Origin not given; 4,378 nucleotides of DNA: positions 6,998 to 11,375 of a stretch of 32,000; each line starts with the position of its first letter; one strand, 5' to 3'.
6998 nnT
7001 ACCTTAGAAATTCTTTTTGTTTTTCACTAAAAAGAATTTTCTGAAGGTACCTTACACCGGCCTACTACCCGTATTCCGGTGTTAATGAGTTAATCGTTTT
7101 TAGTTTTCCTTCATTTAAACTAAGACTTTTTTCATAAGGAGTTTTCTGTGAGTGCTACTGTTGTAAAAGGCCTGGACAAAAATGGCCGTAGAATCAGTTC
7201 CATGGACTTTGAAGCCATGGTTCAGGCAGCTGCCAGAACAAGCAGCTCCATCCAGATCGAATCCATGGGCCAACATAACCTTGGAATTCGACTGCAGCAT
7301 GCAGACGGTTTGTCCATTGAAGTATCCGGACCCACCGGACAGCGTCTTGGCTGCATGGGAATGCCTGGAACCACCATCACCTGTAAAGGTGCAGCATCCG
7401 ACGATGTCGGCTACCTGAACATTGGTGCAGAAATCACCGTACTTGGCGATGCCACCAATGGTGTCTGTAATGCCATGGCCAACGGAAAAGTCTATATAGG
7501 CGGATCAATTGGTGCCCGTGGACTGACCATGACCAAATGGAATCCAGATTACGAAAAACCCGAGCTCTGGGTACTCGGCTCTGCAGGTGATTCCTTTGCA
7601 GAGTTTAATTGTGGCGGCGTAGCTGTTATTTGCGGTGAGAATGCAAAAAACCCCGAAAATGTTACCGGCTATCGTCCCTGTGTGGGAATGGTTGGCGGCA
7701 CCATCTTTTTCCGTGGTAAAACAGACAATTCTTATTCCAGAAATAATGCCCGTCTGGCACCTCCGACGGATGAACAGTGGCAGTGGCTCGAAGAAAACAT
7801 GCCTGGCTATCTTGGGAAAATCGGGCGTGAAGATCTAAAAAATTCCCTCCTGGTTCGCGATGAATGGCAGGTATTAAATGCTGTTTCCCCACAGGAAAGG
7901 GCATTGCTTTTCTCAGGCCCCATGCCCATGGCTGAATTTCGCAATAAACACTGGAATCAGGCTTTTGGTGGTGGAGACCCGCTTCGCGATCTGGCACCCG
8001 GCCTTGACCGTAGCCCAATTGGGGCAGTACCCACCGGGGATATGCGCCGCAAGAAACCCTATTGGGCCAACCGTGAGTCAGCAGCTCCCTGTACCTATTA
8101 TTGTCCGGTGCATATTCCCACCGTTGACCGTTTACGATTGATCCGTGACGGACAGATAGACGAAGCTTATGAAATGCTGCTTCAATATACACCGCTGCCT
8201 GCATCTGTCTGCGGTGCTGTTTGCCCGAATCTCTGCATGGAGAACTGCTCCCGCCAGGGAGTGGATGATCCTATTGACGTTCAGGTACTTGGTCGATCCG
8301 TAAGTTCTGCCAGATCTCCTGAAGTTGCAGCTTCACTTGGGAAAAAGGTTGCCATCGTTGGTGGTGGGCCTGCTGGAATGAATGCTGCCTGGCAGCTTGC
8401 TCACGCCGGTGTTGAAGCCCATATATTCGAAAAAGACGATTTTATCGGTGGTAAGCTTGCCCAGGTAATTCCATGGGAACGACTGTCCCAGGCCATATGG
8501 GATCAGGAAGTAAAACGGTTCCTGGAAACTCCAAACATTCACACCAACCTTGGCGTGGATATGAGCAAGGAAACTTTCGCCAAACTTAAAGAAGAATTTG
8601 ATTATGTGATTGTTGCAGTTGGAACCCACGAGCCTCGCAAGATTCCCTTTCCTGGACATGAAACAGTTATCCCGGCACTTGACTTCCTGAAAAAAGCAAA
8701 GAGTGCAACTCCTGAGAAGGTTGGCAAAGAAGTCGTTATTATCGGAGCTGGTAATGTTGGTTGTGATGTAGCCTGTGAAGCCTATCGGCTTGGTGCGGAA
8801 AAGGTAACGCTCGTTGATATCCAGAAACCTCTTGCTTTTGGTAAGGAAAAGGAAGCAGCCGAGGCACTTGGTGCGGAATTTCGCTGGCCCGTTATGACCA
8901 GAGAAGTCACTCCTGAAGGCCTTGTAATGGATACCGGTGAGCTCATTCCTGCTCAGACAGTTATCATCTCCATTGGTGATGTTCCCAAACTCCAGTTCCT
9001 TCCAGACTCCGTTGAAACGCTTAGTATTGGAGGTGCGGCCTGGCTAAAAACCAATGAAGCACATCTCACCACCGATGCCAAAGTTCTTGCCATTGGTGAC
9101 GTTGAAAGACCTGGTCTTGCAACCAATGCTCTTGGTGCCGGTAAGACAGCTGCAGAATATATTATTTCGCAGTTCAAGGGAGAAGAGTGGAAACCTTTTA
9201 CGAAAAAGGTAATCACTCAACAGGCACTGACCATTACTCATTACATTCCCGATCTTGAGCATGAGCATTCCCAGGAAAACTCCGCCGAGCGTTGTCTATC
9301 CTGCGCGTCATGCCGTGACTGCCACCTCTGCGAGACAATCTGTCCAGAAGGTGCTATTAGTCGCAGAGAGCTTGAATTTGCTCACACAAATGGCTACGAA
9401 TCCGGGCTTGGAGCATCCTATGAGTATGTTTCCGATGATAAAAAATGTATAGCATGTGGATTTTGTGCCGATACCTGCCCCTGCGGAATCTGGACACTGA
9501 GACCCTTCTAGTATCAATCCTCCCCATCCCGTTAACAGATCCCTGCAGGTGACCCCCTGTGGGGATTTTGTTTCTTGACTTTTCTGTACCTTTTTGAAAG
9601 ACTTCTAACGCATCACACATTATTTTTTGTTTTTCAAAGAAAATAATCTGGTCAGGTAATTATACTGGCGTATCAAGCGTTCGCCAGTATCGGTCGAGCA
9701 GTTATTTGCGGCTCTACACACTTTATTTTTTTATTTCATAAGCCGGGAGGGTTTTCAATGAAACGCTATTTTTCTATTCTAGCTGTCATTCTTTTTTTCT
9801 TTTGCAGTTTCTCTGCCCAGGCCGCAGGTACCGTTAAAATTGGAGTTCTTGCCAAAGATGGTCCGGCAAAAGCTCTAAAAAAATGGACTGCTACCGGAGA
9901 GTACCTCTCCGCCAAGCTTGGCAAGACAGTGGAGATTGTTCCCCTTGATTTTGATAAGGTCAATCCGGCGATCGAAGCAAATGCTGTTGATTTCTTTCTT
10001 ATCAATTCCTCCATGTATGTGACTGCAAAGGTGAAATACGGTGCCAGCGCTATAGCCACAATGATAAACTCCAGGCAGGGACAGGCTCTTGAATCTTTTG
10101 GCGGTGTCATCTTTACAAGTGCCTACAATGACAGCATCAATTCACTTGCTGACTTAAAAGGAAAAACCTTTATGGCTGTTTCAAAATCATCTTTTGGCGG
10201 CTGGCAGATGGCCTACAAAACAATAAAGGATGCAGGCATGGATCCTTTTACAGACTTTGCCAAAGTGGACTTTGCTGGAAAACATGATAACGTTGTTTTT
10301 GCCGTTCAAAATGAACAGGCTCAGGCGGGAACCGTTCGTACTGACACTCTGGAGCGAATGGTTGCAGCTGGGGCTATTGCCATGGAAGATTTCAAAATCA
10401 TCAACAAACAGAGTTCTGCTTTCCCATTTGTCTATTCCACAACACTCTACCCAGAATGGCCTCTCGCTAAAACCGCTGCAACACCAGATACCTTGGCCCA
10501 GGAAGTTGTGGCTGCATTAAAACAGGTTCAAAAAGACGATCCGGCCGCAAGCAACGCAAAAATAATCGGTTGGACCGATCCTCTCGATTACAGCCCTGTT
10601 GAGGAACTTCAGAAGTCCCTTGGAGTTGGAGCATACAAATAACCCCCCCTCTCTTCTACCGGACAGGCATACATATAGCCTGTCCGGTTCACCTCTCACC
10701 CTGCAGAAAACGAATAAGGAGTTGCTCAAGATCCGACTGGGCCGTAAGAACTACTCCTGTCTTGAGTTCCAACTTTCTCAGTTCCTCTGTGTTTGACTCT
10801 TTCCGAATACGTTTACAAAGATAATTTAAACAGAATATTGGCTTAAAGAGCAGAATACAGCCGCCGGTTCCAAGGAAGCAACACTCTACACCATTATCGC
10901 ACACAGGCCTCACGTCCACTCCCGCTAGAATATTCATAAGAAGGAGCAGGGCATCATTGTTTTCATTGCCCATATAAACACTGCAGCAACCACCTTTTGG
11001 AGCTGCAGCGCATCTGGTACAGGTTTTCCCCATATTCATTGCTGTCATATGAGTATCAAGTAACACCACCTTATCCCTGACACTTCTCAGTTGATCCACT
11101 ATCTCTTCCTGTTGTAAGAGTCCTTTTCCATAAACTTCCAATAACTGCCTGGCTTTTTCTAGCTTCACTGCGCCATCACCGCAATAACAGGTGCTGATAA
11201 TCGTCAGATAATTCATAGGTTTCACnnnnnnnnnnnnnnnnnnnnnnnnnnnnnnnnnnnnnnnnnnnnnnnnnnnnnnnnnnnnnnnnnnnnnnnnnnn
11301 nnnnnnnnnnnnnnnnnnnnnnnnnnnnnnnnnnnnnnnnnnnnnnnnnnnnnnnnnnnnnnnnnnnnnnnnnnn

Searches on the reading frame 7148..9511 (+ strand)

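Call 7: search_protein_families(library=pfam, proteins=[window:7148-9511:+], max_evalue=0.01)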
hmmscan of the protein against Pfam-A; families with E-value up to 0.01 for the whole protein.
window:7148-9511:+ (787 aa): 25 families
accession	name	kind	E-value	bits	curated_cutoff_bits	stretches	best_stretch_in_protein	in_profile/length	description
PF07992.20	Pyr_redox_2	-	2.6e-33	116.1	26.1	1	399-665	1-291/291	Pyridine nucleotide-disulphide oxidoreductase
PF13738.12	Pyr_redox_3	-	1.3e-13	51.3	30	2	485-562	126-199/305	Pyridine nucleotide-disulphide oxidoreductase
PF01493.24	GXGXG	-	4e-11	43.2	32.5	1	51-200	28-174/190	GXGXG motif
PF14691.11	Fer4_20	-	9.4e-11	42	25.8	1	313-386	30-105/113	Dihydroprymidine dehydrogenase domain II, 4Fe-4S cluster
PF01266.30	DAO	-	9.7e-11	42.2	27.9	2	400-435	1-37/353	FAD dependent oxidoreductase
PF00070.33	Pyr_redox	-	5.8e-10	40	22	1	529-578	2-50/82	Pyridine nucleotide-disulphide oxidoreductase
PF13450.12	NAD_binding_8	-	2.1e-09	38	21.9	1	403-438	1-36/68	NAD(P)-binding Rossmann-like domain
PF12831.13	FAD_oxidored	-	2.2e-08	34.2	27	1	401-440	2-41/416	FAD dependent oxidoreductase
PF00743.25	FMO-like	-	8.8e-07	28.2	22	1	482-555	137-211/532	Flavin-binding monooxygenase-like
PF12838.12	Fer4_7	-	1.2e-06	29.3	27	1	721-781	1-52/52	4Fe-4S dicluster domain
PF03486.20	HI0933_like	-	1.5e-06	28.3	50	1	400-438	2-40/244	HI0933-like protein Rossmann domain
PF01262.27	AlaDh_PNT_C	-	1.6e-06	28.1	23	0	528-560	30-61/214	Alanine dehydrogenase/PNT, C-terminal domain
PF01494.25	FAD_binding_3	-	2.8e-06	27.3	22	1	400-430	3-33/349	FAD binding domain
PF01134.28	GIDA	-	2.5e-05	23.9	22.1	1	400-427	1-28/391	Glucose inhibited division protein A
PF00890.30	FAD_binding_2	-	2.6e-05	24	20.4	1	401-438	2-39/414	FAD binding domain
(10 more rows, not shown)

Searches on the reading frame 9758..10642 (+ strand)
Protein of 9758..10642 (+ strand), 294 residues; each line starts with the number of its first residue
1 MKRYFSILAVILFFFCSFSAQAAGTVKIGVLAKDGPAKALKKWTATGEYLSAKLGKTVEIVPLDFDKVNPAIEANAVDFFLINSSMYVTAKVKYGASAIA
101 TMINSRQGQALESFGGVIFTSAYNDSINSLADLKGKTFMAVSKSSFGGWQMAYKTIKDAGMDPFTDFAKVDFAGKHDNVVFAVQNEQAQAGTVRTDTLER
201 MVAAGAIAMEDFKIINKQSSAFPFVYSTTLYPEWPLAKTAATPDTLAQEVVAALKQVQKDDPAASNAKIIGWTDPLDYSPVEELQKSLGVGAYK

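Call 7: search_protein_families(library=pfam, proteins=[window:9758-10642:+], max_evalue=0.01)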
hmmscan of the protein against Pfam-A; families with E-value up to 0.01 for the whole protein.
window:9758-10642:+ (294 aa): 2 families
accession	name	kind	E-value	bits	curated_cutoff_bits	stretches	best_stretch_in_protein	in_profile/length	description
PF12974.12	Phosphonate-bd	-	3.4e-46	158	27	1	28-263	1-225/242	ABC transporter, phosphonate, periplasmic substrate-binding protein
PF09084.16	NMT1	-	0.00048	20.5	20.5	1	104-203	56-156/216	NMT1/THI5 like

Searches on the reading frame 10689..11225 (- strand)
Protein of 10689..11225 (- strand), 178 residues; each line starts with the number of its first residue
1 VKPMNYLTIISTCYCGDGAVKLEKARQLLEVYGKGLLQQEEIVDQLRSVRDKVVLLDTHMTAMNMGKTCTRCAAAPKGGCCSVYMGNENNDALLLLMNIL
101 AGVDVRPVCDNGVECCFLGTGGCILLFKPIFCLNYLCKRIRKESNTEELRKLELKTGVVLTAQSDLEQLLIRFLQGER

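Call 7: search_protein_families(library=pfam, proteins=[window:10689-11225:-], max_evalue=0.01)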
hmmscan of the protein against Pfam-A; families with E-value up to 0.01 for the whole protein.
window:10689-11225:- (178 aa): 1 family
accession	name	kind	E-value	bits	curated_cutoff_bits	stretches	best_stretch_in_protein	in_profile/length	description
PF08656.15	DASH_Dad3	-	0.0098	16.4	23.1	0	141-161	36-56/76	DASH complex subunit Dad3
